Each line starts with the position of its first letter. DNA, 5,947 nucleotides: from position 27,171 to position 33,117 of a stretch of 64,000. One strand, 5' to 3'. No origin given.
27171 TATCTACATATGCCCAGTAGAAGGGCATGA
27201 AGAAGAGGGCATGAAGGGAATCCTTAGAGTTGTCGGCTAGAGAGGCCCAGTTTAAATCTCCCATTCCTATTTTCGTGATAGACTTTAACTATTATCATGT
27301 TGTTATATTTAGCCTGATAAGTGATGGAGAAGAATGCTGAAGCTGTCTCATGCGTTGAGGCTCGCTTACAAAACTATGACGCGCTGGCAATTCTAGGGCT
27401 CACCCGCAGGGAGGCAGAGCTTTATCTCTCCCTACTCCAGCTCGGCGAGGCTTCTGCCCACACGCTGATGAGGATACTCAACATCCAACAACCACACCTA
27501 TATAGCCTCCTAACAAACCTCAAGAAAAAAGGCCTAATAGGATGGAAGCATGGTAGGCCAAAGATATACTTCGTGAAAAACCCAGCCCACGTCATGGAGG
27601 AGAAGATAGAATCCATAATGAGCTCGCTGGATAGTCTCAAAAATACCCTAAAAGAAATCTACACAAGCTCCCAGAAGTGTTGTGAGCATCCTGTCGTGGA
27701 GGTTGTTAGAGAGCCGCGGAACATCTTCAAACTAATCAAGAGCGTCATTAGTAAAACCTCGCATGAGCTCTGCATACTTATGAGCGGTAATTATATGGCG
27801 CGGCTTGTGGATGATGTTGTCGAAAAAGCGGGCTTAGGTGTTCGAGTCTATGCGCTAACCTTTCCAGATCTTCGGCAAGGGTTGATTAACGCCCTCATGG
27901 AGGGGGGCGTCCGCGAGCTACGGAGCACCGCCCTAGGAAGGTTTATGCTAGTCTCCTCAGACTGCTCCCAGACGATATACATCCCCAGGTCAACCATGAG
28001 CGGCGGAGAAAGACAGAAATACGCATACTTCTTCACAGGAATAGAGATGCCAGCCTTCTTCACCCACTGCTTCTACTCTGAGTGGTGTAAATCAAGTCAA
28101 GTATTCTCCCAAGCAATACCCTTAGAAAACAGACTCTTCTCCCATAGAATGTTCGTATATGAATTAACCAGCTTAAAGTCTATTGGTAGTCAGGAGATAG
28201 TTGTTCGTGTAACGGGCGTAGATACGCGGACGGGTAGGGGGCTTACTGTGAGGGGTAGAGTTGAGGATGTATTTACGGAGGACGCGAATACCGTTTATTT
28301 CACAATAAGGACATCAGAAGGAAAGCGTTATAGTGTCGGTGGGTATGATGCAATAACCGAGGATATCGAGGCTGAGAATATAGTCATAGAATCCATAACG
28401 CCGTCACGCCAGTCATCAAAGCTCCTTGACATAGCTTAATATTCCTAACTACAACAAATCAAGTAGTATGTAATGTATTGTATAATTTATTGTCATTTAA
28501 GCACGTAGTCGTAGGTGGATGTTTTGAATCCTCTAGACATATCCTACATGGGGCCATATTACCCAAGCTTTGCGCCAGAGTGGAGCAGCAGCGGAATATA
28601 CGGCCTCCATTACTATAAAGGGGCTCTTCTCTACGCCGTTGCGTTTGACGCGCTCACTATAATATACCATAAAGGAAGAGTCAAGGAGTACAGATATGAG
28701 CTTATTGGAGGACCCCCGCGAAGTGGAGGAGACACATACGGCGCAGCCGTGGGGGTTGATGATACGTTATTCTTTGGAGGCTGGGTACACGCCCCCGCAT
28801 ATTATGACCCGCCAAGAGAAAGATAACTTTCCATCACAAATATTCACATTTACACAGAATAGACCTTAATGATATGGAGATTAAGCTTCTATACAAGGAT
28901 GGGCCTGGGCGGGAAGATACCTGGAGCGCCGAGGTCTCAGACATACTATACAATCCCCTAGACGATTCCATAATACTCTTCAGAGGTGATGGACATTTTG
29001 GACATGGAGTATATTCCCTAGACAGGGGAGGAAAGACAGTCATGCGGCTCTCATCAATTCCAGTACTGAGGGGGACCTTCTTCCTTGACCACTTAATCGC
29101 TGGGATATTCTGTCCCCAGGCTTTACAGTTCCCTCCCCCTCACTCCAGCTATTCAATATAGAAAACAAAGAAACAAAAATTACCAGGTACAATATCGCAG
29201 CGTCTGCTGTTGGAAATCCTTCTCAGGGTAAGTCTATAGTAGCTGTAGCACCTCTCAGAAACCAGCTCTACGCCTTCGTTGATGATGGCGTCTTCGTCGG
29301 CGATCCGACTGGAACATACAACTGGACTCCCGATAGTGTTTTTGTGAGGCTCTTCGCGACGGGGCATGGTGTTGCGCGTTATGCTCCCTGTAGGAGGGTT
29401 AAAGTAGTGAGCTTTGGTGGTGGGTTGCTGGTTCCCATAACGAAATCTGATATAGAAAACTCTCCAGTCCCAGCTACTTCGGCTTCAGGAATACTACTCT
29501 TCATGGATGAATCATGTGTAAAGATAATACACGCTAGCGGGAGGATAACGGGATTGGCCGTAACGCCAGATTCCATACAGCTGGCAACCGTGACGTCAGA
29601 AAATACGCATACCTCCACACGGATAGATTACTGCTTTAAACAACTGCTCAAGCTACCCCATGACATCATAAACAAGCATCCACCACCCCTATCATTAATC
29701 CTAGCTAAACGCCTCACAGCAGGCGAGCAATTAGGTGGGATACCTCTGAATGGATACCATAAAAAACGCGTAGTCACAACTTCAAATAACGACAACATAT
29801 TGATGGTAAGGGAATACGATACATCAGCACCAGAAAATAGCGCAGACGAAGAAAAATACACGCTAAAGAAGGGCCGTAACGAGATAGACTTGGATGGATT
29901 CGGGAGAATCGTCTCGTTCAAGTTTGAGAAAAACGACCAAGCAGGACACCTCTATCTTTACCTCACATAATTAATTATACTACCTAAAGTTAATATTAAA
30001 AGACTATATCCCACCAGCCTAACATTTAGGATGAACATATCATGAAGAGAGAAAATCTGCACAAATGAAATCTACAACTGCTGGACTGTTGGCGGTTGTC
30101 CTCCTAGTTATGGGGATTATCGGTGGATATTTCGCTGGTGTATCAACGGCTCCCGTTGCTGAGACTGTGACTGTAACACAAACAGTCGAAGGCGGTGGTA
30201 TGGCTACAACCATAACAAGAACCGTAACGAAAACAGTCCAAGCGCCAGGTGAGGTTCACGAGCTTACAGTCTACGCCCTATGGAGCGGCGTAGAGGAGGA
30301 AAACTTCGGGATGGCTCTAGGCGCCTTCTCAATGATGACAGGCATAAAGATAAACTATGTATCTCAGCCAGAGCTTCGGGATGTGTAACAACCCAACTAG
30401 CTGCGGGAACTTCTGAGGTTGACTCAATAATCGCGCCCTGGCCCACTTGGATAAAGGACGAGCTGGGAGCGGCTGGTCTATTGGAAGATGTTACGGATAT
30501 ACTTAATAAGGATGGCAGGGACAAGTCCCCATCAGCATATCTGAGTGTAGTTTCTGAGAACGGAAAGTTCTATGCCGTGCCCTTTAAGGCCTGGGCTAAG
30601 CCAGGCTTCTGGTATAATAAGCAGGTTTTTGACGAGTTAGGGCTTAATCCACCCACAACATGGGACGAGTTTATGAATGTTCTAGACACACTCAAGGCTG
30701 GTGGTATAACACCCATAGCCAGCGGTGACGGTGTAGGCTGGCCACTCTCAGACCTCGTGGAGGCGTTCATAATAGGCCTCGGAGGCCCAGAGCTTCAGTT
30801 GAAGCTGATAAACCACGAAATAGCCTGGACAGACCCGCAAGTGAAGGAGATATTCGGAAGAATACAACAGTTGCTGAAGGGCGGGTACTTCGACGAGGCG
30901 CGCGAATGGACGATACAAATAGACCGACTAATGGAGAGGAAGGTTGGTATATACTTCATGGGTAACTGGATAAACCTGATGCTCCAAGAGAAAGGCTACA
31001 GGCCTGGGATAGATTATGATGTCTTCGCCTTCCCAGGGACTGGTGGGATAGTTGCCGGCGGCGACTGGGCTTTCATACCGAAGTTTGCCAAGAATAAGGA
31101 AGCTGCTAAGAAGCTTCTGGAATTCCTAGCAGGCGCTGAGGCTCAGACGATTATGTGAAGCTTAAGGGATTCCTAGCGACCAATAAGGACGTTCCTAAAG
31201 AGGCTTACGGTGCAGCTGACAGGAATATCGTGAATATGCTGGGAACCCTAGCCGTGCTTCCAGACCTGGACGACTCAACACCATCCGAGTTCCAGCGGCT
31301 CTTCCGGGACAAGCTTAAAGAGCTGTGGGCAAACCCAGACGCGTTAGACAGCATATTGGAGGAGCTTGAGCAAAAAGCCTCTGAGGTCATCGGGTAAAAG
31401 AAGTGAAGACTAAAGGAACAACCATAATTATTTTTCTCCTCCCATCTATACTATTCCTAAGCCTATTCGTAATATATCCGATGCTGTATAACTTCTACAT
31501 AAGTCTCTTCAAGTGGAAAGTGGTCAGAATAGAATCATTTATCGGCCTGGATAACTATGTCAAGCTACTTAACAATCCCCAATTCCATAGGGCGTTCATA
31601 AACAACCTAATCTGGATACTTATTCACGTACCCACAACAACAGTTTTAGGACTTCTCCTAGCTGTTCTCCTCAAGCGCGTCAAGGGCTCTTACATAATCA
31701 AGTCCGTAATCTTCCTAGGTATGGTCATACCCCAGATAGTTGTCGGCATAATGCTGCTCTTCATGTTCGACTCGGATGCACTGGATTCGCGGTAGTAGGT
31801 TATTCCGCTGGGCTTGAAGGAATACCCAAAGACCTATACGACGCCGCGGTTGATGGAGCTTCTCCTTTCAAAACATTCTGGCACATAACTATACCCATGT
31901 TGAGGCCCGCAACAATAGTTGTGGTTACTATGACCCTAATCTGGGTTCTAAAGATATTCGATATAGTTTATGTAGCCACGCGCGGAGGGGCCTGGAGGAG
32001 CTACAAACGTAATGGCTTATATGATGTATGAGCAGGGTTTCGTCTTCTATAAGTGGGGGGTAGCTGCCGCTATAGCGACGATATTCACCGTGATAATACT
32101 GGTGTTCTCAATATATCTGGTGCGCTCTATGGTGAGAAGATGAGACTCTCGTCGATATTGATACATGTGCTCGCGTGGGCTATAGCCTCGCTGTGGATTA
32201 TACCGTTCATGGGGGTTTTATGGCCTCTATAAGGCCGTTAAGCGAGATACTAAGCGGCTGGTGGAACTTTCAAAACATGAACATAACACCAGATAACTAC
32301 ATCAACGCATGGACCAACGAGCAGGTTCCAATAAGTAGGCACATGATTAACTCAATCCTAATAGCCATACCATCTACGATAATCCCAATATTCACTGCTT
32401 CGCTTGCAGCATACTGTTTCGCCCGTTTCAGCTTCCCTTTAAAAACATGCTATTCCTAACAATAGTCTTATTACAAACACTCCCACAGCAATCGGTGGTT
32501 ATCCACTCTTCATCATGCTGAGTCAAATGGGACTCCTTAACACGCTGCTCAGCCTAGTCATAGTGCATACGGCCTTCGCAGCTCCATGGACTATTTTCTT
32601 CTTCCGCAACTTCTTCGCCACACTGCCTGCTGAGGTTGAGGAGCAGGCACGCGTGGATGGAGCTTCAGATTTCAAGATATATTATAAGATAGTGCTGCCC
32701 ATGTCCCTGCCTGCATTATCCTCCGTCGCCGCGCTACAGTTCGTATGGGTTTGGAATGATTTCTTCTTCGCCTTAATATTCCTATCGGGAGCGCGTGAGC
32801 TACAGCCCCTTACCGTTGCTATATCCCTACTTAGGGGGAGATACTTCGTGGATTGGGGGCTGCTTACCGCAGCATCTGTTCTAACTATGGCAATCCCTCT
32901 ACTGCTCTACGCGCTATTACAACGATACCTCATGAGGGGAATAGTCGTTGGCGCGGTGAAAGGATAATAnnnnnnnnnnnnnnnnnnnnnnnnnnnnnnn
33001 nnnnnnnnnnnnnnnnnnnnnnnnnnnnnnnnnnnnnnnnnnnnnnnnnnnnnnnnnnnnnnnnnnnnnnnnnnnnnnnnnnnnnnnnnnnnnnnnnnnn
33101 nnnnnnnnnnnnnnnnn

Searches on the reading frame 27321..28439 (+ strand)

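Call 93: search_protein_families(library=pfam, proteins=[window:27321-28439:+], max_evalue=0.001)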
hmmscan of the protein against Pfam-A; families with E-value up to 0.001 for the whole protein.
window:27321-28439:+ (372 aa): 2 families
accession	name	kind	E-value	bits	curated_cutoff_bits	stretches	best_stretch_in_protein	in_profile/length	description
PF11495.14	Regulator_TrmB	-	3.1e-40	138.3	22.2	1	126-358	2-232/233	Archaeal transcriptional regulator TrmB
PF01978.25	TrmB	-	2.1e-14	53.6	25.6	1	22-88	1-67/68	Sugar-specific transcriptional regulator TrmB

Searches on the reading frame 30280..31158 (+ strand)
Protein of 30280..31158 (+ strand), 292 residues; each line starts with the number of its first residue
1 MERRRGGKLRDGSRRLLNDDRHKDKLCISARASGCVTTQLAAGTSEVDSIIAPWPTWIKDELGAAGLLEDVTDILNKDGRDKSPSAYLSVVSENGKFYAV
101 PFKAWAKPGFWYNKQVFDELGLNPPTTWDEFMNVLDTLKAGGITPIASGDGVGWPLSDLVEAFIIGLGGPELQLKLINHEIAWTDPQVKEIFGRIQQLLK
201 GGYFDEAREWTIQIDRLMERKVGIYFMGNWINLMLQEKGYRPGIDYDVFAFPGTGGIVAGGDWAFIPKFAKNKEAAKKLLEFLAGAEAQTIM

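Call 93: search_protein_families(library=pfam, proteins=[window:30280-31158:+], max_evalue=0.001)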
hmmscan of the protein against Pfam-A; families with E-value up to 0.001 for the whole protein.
window:30280-31158:+ (292 aa): 4 families
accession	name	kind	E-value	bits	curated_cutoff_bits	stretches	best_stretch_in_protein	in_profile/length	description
PF01547.30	SBP_bac_1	-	3e-36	126.4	26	1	36-289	40-306/307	Bacterial extracellular solute-binding protein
PF13416.11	SBP_bac_8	-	5.8e-20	72.7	27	1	37-291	29-251/279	Bacterial extracellular solute-binding protein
PF13343.11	SBP_bac_6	-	1.2e-05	25.4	24.6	0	214-291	142-210/245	Bacterial extracellular solute-binding protein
PF13531.11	SBP_bac_11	-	9.1e-05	22.8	25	0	266-291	195-220/227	Bacterial extracellular solute-binding protein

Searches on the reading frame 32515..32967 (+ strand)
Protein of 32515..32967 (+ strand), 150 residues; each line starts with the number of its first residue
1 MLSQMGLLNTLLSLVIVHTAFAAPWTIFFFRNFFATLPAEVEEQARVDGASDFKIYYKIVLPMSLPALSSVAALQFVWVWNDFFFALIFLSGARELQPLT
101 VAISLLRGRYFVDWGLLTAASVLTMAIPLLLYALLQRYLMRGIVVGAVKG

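Call 93: search_protein_families(library=pfam, proteins=[window:32515-32967:+], max_evalue=0.001)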
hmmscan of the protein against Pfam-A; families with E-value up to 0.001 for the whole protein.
window:32515-32967:+ (150 aa): 1 family
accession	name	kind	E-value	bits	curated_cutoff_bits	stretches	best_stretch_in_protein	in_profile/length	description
PF00528.27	BPD_transp_1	-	2.8e-17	63.5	26.4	1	7-143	49-182/184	Binding-protein-dependent transport system inner membrane component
